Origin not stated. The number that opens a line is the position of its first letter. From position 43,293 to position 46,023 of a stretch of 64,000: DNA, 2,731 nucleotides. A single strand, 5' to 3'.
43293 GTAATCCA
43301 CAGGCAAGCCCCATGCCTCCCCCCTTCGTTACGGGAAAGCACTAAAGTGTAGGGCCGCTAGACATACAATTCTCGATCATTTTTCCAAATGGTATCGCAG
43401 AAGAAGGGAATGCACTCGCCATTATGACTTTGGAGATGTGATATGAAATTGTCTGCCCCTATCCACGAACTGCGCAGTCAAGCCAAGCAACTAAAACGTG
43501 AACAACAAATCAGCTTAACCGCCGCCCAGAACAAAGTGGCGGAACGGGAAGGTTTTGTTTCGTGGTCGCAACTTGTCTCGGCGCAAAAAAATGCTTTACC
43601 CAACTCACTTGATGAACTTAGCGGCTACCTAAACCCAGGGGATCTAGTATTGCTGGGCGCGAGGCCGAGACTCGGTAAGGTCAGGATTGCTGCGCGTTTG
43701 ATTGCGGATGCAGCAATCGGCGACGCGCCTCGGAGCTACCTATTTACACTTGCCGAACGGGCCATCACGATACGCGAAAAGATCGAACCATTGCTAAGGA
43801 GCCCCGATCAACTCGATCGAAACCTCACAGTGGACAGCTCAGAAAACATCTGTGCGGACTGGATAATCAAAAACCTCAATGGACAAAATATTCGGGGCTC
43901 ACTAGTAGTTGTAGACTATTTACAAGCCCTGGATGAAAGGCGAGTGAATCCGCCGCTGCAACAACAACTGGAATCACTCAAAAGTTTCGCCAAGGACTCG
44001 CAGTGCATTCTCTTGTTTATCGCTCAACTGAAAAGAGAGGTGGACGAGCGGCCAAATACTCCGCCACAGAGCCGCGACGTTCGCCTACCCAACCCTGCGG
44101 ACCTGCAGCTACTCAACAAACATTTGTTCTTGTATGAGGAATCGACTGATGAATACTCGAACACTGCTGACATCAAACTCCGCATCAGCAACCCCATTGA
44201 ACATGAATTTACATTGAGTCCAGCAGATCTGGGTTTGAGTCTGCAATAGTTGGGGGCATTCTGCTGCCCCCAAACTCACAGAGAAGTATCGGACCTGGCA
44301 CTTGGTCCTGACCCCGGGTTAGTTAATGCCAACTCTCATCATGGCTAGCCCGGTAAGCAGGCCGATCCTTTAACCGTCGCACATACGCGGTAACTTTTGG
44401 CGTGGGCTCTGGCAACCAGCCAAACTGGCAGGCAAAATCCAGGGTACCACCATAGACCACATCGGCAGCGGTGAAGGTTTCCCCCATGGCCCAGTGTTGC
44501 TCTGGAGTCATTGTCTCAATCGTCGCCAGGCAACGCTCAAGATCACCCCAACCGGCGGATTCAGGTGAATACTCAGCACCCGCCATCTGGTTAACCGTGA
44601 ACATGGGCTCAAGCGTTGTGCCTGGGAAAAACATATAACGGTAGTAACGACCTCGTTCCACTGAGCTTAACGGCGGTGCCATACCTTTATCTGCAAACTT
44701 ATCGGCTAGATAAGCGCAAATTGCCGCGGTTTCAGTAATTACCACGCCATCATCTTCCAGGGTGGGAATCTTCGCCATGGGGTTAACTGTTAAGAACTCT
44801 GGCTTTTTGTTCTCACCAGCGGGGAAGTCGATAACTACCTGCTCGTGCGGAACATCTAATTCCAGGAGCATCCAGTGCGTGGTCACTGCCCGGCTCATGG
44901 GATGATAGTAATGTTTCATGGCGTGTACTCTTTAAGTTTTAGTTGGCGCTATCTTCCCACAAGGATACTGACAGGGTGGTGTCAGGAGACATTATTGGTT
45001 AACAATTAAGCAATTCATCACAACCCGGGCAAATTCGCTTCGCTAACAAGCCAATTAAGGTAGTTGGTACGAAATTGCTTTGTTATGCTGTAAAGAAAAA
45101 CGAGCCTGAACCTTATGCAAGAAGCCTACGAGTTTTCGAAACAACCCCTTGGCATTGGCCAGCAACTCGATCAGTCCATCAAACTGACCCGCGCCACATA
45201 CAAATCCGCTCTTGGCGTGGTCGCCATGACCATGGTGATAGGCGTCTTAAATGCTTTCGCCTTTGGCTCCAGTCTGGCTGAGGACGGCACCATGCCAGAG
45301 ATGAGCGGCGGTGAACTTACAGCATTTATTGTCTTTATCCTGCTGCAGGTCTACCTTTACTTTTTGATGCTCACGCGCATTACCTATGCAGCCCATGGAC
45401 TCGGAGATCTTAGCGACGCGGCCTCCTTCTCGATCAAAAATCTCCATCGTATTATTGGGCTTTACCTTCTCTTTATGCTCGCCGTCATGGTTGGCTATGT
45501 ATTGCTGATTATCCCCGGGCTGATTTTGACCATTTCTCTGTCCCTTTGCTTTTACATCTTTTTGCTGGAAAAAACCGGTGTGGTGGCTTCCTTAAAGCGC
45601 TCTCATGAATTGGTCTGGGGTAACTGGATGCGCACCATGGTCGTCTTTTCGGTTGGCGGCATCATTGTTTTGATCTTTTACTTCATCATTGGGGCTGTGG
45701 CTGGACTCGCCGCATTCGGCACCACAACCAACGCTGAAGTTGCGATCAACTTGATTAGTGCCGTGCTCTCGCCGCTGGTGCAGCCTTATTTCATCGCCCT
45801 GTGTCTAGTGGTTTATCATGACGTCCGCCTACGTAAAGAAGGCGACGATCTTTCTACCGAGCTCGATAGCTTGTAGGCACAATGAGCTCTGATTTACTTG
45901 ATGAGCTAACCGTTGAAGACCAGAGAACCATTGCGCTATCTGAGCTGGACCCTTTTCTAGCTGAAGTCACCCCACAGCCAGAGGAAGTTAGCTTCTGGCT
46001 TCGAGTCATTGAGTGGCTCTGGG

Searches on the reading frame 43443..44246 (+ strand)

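Call 25: search_protein_families(library=ncbifam, proteins=[window:43443-44246:+], max_evalue=0.00001)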
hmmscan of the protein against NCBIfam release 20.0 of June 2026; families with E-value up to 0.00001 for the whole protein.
window:43443-44246:+ (268 aa): 12 families
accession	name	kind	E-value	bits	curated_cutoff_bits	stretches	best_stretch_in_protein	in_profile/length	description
NF004629.0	PRK05973.1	equivalog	1.2e-68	230.7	156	1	1-234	1-230/237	DNA helicase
TIGR00665.1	DnaB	equivalog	1.9e-12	46.8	385.25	1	142-214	297-373/435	replicative DNA helicase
NF040583.1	dnaB_SPI-7_type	exception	2.4e-12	46.6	655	0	151-214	308-374/434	SPI-7-type island replicative DNA helicase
TIGR03600.1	phage_DnaB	exception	8.9e-12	44.7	498.65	1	153-214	307-371/421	phage replicative helicase, DnaB family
NF005852.0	PRK07773.1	equivalog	1.1e-08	33.9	780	0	152-214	328-394/886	replicative DNA helicase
NF004384.0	PRK05748.1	equivalog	4e-08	32.3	525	0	153-214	316-382/452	replicative DNA helicase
NF004109.0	PRK05595.1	equivalog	1.5e-07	30.5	737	0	154-238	314-398/444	replicative DNA helicase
NF005424.0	PRK07004.1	equivalog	5.5e-07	28.5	834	0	147-232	320-408/460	replicative DNA helicase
NF006606.0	PRK09165.1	equivalog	5.7e-07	28.5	540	0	153-214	343-410/497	replicative DNA helicase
NF005369.0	PRK06904.1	equivalog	6.2e-07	28.5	809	0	152-244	337-437/474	replicative DNA helicase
NF006443.0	PRK08760.1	equivalog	9.4e-07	27.5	741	0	54-93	217-256/476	replicative DNA helicase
NF006306.0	PRK08506.1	equivalog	3.3e-06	26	596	0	55-89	181-215/472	replicative DNA helicase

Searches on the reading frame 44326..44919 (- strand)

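Call 25: search_protein_families(library=ncbifam, proteins=[window:44326-44919:-], max_evalue=0.00001)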
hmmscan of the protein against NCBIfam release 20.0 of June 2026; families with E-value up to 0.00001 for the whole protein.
window:44326-44919:- (198 aa): 5 families
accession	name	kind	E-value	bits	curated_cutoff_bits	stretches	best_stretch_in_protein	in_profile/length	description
NF007831.0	PRK10542.1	equivalog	4e-19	69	198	1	1-191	1-193/201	glutathione transferase GstA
TIGR01262.1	maiA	equivalog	9.7e-14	51.5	171.05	1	24-195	24-205/211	maleylacetoacetate isomerase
NF050814.1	FtsZBindFzlA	equivalog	1.3e-08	34.9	300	0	122-191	138-208/228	FtsZ-binding protein FzlA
NF011693.0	PRK15113.1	equivalog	2e-07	30.9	150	1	12-79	20-87/214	glutathione transferase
NF007016.1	PRK09481.1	equivalog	2.9e-07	30.1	314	1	35-195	43-202/209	stringent starvation protein SspA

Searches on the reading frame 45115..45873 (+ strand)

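Call 25: search_protein_families(library=ncbifam, proteins=[window:45115-45873:+], max_evalue=0.00001)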
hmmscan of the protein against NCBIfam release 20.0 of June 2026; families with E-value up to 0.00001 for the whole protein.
window:45115-45873:+ (253 aa): 1 family
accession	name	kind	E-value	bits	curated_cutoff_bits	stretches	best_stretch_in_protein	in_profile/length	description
NF002774.0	PRK02868.1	equivalog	6.8e-09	35.8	227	1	101-218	117-234/248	YciC family protein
